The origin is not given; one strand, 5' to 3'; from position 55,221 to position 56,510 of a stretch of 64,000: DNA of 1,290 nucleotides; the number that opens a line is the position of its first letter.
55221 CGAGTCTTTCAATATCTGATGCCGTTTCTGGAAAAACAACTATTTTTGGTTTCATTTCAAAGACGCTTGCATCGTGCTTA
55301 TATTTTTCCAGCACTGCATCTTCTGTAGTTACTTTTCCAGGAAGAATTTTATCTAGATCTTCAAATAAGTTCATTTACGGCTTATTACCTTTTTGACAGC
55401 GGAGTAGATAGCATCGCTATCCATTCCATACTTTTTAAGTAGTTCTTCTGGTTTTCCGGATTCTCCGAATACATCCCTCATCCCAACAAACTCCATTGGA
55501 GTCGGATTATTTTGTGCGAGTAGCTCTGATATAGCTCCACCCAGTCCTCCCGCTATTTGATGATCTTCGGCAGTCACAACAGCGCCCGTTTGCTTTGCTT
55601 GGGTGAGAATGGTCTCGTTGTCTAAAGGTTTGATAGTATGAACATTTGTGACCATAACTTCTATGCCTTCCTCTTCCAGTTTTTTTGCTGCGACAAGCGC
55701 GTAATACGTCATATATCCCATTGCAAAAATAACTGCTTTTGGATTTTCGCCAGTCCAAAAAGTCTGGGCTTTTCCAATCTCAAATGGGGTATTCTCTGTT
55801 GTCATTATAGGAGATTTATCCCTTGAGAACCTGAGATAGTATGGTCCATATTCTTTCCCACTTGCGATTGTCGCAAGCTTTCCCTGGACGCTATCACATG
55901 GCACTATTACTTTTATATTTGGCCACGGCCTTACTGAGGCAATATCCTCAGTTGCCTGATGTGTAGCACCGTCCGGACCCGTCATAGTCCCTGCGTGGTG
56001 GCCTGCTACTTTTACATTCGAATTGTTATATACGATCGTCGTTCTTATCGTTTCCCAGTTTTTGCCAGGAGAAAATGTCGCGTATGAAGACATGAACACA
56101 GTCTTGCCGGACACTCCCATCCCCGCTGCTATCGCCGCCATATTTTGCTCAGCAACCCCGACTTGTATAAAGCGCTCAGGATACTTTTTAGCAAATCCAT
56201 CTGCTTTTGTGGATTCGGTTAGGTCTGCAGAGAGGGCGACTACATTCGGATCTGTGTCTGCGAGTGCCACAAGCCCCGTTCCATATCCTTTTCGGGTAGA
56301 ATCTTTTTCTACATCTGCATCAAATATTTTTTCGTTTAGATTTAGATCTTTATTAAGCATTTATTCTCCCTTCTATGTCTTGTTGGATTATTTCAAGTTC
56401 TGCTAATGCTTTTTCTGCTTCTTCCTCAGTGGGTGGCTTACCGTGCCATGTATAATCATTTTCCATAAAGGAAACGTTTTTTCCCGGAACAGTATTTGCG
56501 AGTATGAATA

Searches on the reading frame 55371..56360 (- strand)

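Call 37: search_protein_families(library=pfam, proteins=[window:55371-56360:-], max_evalue=0.001)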
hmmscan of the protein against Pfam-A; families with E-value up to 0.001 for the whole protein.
window:55371-56360:- (329 aa): 3 families
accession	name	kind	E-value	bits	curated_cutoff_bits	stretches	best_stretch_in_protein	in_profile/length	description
PF02779.29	Transket_pyr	-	2.7e-33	115.5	27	1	21-182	4-171/174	Transketolase, pyrimidine binding domain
PF02780.25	Transketolase_C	-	4.2e-28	98.2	25.9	1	205-318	8-124/124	Transketolase, C-terminal domain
PF22613.1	Transketolase_C_1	-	6.7e-06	26.7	27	1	205-314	10-113/113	Transketolase-like TK C-terminal domain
